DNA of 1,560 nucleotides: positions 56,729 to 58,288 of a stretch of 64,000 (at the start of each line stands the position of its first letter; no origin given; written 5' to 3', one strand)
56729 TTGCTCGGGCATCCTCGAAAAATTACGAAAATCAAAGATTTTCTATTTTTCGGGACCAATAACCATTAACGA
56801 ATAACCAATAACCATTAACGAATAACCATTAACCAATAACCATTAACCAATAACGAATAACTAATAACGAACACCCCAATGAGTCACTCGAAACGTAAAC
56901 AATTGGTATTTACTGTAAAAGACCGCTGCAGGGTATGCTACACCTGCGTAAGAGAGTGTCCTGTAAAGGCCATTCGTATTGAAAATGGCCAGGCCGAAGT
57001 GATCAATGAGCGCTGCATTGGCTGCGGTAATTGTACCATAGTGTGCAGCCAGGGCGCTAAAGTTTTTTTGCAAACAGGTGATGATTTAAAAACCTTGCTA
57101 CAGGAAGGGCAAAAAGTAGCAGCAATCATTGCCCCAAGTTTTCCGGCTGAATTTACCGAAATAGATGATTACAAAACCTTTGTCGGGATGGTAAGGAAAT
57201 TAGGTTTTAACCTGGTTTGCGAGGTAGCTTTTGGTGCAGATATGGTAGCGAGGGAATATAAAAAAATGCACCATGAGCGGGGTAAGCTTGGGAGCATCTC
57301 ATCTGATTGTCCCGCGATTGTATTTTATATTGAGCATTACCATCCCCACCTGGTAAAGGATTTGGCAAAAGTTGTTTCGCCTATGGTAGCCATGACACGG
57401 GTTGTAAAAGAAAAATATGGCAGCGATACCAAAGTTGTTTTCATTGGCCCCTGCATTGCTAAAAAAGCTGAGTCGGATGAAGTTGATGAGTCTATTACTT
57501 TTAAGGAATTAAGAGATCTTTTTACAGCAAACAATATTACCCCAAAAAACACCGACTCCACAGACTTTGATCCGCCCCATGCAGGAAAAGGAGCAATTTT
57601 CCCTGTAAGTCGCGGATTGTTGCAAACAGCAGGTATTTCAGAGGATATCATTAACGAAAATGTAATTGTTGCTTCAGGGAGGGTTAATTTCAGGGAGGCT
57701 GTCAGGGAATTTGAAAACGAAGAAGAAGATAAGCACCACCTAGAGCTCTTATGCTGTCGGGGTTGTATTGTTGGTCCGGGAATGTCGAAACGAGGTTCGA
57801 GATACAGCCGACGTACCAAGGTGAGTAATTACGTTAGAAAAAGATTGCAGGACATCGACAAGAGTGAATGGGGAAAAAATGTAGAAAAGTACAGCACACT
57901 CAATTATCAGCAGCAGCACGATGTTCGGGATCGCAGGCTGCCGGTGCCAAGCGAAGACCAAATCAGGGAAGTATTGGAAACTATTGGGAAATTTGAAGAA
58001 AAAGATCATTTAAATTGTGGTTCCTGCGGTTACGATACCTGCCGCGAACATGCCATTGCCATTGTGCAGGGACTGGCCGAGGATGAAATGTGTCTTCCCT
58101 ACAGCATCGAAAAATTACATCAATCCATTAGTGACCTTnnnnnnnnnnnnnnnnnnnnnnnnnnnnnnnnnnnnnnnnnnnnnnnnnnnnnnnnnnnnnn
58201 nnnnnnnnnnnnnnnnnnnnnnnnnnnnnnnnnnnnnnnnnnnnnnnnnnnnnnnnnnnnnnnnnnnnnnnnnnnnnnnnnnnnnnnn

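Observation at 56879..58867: Direct fusion of an H-cluster domain to a histidine kinase, feeding a REC / REC-HK relay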

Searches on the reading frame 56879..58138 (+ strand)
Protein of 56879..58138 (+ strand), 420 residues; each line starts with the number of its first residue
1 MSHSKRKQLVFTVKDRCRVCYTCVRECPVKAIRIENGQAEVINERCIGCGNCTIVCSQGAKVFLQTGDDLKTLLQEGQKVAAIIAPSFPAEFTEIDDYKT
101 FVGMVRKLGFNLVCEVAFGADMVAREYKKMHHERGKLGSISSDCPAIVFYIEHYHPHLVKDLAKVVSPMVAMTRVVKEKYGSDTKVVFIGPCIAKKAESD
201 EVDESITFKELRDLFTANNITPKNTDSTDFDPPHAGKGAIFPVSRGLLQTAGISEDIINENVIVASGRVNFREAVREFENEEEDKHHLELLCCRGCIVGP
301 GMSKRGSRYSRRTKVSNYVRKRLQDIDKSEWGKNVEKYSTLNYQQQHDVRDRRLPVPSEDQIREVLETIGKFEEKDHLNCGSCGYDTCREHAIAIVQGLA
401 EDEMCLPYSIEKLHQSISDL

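Call 65: search_solved_structures(query=window:56879-58138:+, show_alignments=4, max_evalue=1e-8)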
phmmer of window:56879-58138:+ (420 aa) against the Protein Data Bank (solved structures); distinct sequences matched with E-value up to 1e-8: 36.
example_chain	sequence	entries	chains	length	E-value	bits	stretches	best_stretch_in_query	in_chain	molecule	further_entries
7p5h_A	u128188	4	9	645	8.3e-19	71.3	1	41-236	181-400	Fe-hydrogenase, subunit alpha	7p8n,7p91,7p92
7qv7_D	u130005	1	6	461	2.5e-16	63.1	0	77-233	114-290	Hydrogen dependent carbon dioxide reductase subunit HydA2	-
6glz_A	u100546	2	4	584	3.3e-15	59.4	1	43-261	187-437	Iron hydrogenase 1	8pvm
6gm4_A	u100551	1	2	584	3.3e-14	56.1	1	43-255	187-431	Iron hydrogenase 1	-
6gly_A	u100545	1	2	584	3.7e-14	55.9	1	43-261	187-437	Iron hydrogenase 1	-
9rkm_A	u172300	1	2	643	4e-14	55.8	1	11-251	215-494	[FeFe]-hydrogenase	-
30jk_A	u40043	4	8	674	4.3e-14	55.8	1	11-251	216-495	[FeFe]-hydrogenase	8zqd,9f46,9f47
7qhf_A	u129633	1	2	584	4.6e-14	55.6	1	43-261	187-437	Iron hydrogenase 1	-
6gm0_A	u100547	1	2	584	5.1e-14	55.5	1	43-261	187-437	Iron hydrogenase 1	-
6gm8_A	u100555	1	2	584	5.8e-14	55.3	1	43-261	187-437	Iron hydrogenase 1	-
4xdc_A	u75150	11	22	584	6.3e-14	55.2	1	43-261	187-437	Iron hydrogenase 1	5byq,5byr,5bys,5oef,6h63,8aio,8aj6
4xdd_A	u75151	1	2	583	6.5e-14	55.1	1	43-261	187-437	Iron hydrogenase 1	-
5la3_A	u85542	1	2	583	6.6e-14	55.1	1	43-261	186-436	Iron hydrogenase 1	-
9rj9_A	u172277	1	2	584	7.4e-14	54.9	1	43-260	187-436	Iron hydrogenase 1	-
6yf4_A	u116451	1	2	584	8.6e-14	54.7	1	43-261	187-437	Iron hydrogenase 1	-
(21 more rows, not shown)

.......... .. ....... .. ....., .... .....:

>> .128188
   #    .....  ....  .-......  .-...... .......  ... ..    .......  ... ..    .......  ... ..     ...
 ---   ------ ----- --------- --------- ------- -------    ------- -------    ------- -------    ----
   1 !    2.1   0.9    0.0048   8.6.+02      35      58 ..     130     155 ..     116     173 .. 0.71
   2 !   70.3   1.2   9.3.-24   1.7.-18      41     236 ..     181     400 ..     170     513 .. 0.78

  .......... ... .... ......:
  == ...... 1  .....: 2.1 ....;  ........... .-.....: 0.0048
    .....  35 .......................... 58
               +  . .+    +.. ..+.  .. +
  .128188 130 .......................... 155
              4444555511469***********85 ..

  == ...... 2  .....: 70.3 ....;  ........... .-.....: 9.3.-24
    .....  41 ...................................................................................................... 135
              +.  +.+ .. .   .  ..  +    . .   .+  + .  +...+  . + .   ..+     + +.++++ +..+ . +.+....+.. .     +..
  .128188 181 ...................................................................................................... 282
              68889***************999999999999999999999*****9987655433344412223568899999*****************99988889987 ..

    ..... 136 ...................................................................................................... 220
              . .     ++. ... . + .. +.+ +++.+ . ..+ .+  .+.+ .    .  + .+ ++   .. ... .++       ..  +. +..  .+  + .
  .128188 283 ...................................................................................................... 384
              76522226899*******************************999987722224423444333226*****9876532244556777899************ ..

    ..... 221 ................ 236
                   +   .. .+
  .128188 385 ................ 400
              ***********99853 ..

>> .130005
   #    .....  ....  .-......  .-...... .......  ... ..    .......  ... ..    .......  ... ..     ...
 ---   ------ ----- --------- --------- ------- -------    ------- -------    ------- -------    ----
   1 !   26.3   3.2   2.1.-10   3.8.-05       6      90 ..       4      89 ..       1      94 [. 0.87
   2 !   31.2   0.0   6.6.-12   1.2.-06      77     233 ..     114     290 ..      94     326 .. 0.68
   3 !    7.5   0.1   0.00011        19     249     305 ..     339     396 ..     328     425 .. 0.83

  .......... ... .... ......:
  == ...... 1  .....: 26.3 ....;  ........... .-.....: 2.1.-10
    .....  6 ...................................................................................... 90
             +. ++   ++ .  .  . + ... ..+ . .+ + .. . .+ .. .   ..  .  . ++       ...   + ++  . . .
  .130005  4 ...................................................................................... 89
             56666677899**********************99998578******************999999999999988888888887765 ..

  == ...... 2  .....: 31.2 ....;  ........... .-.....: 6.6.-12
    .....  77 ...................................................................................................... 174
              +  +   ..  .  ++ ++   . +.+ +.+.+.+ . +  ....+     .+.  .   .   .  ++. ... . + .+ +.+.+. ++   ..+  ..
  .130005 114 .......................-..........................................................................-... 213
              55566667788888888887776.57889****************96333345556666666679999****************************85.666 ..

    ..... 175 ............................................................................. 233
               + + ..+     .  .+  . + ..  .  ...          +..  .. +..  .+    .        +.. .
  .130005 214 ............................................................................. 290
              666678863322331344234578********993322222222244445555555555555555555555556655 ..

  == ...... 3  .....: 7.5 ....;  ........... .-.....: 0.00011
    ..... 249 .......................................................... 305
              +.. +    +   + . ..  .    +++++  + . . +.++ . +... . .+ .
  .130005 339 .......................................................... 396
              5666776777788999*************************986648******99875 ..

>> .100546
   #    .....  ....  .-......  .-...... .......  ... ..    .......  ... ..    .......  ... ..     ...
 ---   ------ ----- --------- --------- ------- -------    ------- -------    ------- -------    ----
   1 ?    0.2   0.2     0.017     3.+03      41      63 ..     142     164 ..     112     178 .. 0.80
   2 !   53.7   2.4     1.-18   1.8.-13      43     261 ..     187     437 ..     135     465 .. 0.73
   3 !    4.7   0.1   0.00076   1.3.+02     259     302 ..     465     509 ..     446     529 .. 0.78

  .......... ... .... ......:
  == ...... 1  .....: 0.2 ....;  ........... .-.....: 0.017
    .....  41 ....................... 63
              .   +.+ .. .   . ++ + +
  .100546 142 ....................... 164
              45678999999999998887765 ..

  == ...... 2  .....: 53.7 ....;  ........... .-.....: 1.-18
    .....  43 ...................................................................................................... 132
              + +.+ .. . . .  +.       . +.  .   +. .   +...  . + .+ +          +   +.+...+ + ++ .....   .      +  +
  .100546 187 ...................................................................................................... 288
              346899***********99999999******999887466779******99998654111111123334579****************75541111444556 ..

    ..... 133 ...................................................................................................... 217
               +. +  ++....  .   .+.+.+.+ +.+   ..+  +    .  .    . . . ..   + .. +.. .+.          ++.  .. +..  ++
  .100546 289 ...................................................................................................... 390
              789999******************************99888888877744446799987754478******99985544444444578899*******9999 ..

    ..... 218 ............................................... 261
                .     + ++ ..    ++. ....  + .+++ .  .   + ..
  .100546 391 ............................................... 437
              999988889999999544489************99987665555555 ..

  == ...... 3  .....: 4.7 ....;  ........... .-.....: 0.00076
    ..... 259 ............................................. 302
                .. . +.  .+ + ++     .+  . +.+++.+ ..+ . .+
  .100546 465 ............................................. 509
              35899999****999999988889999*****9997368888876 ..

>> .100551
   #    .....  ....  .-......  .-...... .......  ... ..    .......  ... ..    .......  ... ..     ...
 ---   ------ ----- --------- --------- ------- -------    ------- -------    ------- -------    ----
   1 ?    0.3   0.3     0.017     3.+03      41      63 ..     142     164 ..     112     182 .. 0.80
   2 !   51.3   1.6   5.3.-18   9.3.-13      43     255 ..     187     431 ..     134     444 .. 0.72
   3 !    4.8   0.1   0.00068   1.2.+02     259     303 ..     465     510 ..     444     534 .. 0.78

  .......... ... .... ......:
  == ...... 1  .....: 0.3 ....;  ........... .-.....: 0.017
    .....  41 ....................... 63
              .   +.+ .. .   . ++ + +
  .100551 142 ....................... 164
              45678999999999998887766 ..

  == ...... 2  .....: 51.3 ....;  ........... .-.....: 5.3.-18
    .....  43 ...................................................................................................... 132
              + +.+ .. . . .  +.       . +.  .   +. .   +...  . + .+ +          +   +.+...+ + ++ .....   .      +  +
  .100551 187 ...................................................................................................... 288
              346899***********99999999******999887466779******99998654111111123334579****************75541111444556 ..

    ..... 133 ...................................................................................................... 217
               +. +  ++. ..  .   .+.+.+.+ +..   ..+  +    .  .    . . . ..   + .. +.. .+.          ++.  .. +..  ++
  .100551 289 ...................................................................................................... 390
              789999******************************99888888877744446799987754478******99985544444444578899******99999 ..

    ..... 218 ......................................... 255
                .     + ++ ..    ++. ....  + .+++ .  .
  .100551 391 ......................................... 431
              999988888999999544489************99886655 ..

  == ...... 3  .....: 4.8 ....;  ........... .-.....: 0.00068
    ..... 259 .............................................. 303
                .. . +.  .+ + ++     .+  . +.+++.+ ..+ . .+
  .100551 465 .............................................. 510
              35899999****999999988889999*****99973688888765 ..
